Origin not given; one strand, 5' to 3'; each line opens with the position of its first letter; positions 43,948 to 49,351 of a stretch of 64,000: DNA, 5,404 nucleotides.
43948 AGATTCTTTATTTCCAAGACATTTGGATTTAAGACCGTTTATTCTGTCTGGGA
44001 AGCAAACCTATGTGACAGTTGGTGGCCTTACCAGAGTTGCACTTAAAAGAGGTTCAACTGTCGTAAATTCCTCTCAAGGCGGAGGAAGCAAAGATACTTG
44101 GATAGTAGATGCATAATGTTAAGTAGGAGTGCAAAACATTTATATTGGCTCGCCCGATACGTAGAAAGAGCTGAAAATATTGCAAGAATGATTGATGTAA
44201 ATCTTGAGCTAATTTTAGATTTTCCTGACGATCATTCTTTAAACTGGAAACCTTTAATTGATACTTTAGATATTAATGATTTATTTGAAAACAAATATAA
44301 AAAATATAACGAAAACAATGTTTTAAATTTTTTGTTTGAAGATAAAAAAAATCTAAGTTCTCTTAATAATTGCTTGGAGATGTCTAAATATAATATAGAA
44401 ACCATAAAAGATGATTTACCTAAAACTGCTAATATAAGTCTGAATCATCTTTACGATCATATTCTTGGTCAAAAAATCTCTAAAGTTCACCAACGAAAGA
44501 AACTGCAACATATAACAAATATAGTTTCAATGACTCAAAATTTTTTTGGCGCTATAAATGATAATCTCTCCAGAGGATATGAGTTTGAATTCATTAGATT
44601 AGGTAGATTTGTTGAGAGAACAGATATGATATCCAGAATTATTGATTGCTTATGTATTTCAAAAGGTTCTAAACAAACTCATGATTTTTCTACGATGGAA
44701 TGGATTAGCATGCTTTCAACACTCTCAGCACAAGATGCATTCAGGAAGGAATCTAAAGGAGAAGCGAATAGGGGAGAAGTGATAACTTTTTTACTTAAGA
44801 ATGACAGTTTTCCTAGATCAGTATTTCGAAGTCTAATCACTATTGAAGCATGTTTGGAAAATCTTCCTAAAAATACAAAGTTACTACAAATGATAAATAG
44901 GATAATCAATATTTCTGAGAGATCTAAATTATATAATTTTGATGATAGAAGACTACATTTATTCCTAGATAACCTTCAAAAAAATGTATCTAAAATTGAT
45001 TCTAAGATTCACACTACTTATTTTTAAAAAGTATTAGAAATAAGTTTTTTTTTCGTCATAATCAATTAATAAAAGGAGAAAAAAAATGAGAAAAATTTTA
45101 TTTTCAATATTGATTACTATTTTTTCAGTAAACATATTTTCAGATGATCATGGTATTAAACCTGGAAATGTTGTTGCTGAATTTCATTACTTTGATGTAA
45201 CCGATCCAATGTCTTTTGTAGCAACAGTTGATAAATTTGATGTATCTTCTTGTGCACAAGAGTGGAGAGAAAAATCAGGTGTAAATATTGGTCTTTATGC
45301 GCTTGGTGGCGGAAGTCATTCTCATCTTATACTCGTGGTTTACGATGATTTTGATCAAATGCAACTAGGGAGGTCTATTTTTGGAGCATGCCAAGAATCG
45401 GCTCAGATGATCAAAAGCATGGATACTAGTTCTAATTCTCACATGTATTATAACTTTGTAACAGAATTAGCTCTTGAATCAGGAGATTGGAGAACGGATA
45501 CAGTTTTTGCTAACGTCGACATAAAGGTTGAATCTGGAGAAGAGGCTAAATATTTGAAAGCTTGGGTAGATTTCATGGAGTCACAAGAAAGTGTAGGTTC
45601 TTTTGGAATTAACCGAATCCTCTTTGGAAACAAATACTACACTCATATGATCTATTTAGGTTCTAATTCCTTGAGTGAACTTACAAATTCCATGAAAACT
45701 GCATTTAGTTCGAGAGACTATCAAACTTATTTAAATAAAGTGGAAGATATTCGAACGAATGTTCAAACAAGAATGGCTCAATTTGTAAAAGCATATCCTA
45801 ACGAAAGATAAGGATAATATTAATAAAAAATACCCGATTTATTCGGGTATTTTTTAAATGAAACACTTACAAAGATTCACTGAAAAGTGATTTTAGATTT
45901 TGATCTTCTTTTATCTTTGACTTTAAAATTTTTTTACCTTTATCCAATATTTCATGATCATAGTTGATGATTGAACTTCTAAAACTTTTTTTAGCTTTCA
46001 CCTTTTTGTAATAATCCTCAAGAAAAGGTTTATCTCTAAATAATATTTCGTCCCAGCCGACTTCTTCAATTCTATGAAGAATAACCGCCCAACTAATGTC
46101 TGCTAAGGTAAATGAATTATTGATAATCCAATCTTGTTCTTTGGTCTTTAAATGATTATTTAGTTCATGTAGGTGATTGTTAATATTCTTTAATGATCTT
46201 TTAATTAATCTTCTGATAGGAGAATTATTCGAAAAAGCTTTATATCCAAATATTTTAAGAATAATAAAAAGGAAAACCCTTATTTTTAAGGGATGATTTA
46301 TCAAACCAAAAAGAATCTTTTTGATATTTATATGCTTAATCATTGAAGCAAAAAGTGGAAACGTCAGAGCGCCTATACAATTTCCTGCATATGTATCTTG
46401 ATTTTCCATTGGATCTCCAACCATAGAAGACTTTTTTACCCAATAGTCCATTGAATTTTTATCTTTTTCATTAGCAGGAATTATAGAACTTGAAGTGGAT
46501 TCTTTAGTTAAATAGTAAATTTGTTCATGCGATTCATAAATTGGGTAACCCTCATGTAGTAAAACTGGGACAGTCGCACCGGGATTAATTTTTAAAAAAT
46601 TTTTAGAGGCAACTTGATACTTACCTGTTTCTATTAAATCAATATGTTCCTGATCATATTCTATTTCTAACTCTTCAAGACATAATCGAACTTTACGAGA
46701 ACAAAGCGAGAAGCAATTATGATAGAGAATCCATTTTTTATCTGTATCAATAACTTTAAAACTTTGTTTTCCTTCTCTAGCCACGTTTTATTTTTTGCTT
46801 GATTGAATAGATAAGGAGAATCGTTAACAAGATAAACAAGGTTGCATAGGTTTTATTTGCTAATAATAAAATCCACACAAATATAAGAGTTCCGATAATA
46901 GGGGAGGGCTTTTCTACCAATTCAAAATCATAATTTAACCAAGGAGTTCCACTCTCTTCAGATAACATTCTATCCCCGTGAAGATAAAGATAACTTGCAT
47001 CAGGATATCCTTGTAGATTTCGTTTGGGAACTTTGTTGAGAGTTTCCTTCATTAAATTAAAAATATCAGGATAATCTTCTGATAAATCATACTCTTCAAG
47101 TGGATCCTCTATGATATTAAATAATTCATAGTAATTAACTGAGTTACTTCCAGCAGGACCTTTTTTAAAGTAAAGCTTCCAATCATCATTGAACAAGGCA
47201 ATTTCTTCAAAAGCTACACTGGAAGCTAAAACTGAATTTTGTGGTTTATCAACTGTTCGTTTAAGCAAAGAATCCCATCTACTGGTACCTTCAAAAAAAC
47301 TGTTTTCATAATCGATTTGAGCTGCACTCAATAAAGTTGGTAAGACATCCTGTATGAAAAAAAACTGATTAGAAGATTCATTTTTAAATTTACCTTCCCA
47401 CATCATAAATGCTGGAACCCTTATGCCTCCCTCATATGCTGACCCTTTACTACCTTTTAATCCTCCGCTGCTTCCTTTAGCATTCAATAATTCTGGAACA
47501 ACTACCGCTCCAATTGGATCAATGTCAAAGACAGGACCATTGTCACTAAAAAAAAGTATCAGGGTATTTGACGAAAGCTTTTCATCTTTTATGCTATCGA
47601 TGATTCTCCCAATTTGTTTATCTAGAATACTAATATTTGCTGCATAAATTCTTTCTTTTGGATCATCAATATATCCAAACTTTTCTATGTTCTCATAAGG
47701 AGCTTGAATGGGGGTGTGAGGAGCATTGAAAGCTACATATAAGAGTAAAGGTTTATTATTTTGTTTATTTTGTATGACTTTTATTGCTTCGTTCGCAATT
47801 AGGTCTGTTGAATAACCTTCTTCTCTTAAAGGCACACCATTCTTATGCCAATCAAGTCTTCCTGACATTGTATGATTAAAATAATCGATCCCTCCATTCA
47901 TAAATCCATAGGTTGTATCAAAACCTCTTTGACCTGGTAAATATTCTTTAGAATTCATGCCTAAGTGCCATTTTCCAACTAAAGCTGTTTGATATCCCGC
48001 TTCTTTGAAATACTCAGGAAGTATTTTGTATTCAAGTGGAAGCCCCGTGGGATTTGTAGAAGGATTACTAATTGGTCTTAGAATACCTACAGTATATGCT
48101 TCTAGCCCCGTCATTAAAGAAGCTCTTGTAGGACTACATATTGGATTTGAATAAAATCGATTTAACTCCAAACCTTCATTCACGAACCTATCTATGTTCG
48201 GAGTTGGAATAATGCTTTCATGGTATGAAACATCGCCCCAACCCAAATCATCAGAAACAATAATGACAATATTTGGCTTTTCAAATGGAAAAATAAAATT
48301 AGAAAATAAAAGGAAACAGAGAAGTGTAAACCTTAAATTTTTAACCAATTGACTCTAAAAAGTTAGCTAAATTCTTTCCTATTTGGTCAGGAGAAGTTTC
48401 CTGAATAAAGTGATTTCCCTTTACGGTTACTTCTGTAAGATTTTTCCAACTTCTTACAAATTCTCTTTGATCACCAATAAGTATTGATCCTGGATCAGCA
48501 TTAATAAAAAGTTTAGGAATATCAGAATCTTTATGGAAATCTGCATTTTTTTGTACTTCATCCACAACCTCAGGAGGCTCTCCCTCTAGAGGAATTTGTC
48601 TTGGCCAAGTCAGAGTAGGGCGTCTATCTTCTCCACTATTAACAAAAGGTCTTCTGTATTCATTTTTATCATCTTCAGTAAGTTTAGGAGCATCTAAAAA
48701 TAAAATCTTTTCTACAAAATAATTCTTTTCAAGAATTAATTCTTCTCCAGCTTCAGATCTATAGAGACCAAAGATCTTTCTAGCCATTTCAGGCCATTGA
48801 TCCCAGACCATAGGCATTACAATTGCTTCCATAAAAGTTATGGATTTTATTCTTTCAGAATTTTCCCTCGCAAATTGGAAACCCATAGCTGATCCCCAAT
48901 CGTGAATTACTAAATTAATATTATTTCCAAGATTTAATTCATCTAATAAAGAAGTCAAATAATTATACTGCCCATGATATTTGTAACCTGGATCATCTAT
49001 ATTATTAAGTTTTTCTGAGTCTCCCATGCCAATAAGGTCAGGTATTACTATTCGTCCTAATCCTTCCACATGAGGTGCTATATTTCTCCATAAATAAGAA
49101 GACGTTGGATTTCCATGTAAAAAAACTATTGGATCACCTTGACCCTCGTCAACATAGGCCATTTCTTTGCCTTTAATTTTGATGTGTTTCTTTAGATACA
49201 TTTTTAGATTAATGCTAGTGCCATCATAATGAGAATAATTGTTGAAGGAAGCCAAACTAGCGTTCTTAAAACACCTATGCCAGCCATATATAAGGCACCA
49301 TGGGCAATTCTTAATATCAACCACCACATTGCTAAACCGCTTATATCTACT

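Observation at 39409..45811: Three divergent paralogues of an uncharacterised secreted two-repeat protein scattered through a 6.4-kb locus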

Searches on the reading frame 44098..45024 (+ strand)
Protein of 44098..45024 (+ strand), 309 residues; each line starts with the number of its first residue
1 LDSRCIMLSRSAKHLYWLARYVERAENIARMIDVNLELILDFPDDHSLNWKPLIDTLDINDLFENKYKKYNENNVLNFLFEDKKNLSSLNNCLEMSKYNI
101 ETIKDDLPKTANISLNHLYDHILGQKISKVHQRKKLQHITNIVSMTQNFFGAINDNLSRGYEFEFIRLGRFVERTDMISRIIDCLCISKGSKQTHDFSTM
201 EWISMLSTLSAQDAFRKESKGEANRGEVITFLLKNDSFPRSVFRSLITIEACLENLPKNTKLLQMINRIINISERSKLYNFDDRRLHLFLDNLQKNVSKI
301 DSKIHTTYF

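Call 23: search_protein_families(library=pfam, proteins=[window:44098-45024:+], max_evalue=0.001)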
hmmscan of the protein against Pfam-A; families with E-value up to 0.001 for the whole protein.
window:44098-45024:+ (309 aa): 1 family
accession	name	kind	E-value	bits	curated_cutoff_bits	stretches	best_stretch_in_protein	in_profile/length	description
PF04168.17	Alpha-E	-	1.4e-65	222.3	20.8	1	7-309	1-294/294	A predicted alpha-helical domain with a conserved ER motif.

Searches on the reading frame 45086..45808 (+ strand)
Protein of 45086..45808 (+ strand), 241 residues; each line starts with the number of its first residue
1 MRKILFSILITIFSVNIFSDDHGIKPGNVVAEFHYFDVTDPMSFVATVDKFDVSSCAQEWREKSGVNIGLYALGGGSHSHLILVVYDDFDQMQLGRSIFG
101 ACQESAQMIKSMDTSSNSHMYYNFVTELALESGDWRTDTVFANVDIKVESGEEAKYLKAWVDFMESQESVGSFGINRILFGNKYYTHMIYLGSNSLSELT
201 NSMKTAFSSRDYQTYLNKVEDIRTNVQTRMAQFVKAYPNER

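Call 6: search_protein_families(library=pfam, proteins=[window:45086-45808:+], max_evalue=1)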
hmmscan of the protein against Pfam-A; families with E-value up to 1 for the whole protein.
window:45086-45808:+ (241 aa): 1 family
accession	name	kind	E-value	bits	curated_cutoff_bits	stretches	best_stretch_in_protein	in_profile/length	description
PF16453.11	IQ_SEC7_PH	-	0.15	12.3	27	1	167-226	62-117/135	PH domain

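Call 8: search_protein_families(library=ncbifam, proteins=[window:45086-45808:+], max_evalue=1)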
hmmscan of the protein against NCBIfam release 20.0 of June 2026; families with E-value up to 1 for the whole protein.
window:45086-45808:+ (241 aa): 1 family
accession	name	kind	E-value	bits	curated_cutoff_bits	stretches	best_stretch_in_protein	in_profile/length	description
NF005246.0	PRK06756.1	subfamily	0.079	12.9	130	1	54-105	41-95/148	flavodoxin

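Call 10: find_homologous_proteins(query=window:45086-45808:+)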
Query window:45086-45808:+ (241 aa): 7 proteins with E <= 0.001 among 167 candidates.
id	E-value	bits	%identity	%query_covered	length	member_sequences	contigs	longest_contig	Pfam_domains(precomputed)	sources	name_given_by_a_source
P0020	8.4e-156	534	99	100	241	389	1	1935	-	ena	-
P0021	4.6e-124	430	79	100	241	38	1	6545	-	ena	-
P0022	4.9e-122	424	85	100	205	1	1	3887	-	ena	-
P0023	1.1e-91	325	100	61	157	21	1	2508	-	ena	-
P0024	1.7e-73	265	83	62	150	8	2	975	-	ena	-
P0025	1.9e-71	258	96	51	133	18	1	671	-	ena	-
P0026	3.7e-34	136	52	54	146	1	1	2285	-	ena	-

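Call 40: find_encoding_contigs(protein=P0021, flank=8000, max_places=4)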
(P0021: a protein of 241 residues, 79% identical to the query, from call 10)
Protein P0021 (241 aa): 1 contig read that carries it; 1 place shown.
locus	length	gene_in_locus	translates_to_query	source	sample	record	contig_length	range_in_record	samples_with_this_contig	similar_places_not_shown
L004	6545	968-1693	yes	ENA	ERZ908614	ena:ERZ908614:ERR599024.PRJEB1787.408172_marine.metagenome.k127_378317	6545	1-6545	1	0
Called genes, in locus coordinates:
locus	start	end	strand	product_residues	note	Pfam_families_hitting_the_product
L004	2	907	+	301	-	?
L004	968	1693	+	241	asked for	-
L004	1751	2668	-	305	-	PF02798:GST_N, PF13417:GST_N_3, PF13409:GST_N_2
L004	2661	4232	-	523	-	PF00884:Sulfatase, PF01663:Phosphodiest (faint)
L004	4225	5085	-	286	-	PF00561:Abhydrolase_1, PF12697:Abhydrolase_6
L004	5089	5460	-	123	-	PF01124:MAPEG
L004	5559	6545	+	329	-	?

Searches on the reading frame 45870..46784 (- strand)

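Call 23: search_protein_families(library=pfam, proteins=[window:45870-46784:-], max_evalue=0.001)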
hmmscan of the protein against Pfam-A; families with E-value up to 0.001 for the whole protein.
window:45870-46784:- (305 aa): 6 families
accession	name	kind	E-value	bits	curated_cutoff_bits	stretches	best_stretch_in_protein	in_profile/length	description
PF13409.12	GST_N_2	-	3.9e-11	43.8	25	1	25-93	1-68/70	Glutathione S-transferase, N-terminal domain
PF13417.12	GST_N_3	-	6.3e-10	39.7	22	1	20-94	1-69/75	Glutathione S-transferase, N-terminal domain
PF02798.26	GST_N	-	2.1e-07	31.6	20.9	1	19-91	4-73/76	Glutathione S-transferase, N-terminal domain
PF14497.11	GST_C_3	-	2.3e-06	28.2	21.6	1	199-266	29-95/104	Glutathione S-transferase, C-terminal domain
PF13410.11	GST_C_2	-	7.8e-06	26.3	24.9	1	194-259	4-67/69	Glutathione S-transferase, C-terminal domain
PF00043.30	GST_C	-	0.00071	20.2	20.7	0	193-261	23-88/93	Glutathione S-transferase, C-terminal domain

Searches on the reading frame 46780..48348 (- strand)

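Call 23: search_protein_families(library=pfam, proteins=[window:46780-48348:-], max_evalue=0.001)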
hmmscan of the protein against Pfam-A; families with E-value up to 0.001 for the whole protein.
window:46780-48348:- (523 aa): 2 families
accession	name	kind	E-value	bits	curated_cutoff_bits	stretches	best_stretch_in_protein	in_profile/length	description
PF00884.28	Sulfatase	-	1.4e-60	205.6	25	1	25-345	1-301/301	Sulfatase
PF01663.27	Phosphodiest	-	1.3e-06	28.7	23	1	28-271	2-220/342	Type I phosphodiesterase / nucleotide pyrophosphatase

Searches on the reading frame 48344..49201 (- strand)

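Call 65: search_protein_families(library=pfam, proteins=[window:48344-49201:-], max_evalue=0.00001)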
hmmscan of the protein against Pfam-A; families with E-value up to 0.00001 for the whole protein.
window:48344-49201:- (286 aa): 2 families
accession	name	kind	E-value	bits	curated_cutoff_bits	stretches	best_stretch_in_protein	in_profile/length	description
PF00561.26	Abhydrolase_1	-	6.2e-24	85.4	25.8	1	24-144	2-120/245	alpha/beta hydrolase fold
PF12697.13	Abhydrolase_6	-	2.3e-09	38.7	26.3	1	25-273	1-213/217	Alpha/beta hydrolase family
